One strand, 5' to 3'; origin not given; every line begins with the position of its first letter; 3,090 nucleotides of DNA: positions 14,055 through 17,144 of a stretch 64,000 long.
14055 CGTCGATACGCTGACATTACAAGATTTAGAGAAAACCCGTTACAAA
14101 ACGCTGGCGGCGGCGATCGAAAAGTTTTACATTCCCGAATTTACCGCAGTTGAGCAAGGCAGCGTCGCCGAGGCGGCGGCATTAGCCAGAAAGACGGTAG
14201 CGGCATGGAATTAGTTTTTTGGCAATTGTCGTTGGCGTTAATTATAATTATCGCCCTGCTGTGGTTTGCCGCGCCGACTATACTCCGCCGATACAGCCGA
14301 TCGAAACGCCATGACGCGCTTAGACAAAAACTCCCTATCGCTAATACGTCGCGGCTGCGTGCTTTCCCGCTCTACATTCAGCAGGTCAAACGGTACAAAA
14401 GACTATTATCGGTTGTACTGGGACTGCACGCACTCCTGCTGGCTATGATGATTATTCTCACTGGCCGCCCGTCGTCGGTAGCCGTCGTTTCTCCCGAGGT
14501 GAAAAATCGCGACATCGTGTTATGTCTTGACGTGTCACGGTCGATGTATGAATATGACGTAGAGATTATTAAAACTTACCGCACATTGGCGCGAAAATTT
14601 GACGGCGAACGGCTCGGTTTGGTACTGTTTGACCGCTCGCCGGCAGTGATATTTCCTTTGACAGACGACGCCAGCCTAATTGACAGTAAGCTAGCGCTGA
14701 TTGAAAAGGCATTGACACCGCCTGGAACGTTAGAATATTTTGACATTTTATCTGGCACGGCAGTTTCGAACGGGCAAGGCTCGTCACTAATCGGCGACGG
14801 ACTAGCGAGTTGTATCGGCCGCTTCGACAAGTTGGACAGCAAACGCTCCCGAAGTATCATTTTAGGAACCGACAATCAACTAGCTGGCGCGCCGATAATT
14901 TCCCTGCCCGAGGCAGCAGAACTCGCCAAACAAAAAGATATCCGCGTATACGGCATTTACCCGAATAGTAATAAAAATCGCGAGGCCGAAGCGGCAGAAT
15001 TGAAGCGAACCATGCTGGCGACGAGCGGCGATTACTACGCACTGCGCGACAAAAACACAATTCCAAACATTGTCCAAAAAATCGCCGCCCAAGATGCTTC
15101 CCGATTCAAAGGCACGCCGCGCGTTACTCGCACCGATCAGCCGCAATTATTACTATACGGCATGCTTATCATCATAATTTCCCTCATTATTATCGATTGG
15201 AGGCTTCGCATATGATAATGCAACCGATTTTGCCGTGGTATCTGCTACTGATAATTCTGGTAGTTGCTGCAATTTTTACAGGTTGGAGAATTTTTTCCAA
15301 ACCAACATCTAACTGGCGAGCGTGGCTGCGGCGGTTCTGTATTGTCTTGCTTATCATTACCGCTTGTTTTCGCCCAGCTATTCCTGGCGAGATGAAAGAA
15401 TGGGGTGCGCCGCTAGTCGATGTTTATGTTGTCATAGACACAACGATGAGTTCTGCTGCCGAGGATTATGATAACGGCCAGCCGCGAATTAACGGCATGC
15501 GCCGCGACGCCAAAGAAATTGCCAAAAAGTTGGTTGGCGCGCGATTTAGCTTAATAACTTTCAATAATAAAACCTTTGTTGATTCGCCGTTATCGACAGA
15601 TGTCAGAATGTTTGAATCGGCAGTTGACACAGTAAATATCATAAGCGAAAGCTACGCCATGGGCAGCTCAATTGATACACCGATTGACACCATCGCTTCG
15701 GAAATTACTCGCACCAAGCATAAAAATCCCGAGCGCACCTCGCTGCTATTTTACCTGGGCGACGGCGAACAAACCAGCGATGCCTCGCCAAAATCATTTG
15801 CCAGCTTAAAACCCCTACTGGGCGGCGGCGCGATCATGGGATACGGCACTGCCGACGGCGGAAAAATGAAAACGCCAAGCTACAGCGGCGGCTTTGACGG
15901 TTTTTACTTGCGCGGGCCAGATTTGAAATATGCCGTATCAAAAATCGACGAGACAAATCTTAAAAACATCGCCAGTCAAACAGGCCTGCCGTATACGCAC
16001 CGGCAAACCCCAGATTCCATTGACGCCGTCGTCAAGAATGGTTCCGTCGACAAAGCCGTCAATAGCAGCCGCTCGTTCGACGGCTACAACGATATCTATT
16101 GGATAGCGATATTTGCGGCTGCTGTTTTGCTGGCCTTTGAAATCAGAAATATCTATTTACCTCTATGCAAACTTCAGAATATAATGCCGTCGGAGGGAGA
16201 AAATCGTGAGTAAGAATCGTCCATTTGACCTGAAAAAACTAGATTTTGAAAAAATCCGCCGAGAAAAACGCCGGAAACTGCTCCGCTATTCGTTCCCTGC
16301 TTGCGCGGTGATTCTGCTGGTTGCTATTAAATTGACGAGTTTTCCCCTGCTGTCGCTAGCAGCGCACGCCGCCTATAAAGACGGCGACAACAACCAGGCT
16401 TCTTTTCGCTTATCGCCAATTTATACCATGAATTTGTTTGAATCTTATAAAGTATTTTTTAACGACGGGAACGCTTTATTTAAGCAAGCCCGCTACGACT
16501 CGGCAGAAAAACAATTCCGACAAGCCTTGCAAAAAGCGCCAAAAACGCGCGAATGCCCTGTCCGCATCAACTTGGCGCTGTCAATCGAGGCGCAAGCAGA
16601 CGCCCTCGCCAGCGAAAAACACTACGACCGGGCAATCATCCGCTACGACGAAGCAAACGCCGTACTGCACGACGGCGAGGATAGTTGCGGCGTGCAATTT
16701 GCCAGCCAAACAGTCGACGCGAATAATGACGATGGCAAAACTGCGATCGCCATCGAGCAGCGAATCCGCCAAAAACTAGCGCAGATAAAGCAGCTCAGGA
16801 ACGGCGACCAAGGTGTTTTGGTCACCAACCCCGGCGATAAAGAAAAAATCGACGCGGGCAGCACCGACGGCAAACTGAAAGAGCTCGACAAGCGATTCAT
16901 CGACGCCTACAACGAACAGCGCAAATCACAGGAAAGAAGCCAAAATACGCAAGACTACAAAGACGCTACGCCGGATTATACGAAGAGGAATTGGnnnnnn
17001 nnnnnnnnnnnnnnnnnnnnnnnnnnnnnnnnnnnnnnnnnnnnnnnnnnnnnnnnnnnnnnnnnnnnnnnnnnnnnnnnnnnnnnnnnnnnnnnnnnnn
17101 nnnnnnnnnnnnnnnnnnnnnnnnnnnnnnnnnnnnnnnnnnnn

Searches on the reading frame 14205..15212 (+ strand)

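Call 8: search_protein_families(library=pfam, proteins=[window:14205-15212:+], max_evalue=0.001)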
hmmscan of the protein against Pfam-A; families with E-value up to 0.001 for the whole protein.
window:14205-15212:+ (336 aa): 3 families
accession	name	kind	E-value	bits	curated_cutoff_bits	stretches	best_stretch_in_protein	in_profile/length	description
PF00092.34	VWA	-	7.6e-08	33.2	23.8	1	103-291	1-173/174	von Willebrand factor type A domain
PF13519.12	VWA_2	-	5.3e-07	30.7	27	1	104-167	1-70/107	von Willebrand factor type A domain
PF05762.20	VWA_CoxE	-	0.00021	21.2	26.4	1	92-145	46-99/222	VWA domain containing CoxE-like protein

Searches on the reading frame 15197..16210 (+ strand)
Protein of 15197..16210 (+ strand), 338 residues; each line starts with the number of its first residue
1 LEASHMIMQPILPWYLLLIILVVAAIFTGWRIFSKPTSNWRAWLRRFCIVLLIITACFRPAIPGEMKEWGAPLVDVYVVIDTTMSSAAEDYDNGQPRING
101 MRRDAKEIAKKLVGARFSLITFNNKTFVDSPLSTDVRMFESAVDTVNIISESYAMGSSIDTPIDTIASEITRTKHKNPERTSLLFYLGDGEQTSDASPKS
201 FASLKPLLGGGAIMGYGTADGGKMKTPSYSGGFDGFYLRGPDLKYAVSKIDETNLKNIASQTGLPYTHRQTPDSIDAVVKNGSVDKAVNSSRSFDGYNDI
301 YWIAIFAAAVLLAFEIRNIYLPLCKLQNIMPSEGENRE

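Call 8: search_protein_families(library=pfam, proteins=[window:15197-16210:+], max_evalue=0.001)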
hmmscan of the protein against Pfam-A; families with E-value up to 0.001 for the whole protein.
window:15197-16210:+ (338 aa): 2 families
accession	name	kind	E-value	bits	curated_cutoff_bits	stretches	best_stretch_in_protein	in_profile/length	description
PF00092.34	VWA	-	5e-05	24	23.8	1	75-199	1-121/174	von Willebrand factor type A domain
PF13519.12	VWA_2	-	0.00013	23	27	1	76-189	1-105/107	von Willebrand factor type A domain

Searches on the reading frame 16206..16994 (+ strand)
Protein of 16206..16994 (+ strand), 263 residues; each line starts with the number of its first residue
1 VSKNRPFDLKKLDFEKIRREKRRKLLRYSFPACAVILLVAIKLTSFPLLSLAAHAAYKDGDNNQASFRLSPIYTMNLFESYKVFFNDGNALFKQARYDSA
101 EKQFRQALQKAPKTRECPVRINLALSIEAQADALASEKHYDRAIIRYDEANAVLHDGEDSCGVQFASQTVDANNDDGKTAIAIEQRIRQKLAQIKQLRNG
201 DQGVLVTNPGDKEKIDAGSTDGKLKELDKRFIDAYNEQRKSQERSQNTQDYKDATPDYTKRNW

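Call 8: search_protein_families(library=pfam, proteins=[window:16206-16994:+], max_evalue=0.001)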
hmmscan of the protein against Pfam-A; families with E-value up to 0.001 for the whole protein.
window:16206-16994:+ (263 aa): 3 families
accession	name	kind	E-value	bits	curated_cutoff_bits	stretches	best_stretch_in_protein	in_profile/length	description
PF07719.23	TPR_2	-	1e-05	25.7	27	1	88-113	8-33/34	Tetratricopeptide repeat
PF00515.34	TPR_1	-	4.6e-05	23.5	27.8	1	82-113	2-33/34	Tetratricopeptide repeat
PF13428.12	TPR_14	-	0.00028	21.7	23.5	0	89-116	9-36/44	Tetratricopeptide repeat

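Call 9: search_protein_families(library=ncbifam, proteins=[window:16206-16994:+], max_evalue=0.01)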
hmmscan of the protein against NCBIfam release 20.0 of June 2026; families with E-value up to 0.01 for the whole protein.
window:16206-16994:+ (263 aa): 5 families
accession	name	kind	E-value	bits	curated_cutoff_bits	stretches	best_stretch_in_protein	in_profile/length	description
NF033920.0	C39_PA2778_fam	equivalog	0.00084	18.8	150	1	75-144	184-251/255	PA2778 family cysteine peptidase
TIGR02795.1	tol_pal_ybgF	equivalog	0.00095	19.8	90.1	1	88-152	46-111/119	tol-pal system protein YbgF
NF042912.1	Amuc_1098_fam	equivalog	0.0036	15.4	750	1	78-199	38-160/805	Amuc_1098 family type IV pilus outer membrane protein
TIGR00512.1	salvage_mtnA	equivalog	0.004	16.2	279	0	165-210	270-314/335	S-methyl-5-thioribose-1-phosphate isomerase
NF004326.0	PRK05720.1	subfamily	0.0092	14.8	271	0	165-209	277-320/358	s-methyl-5-thioribose-1-phosphate isomerase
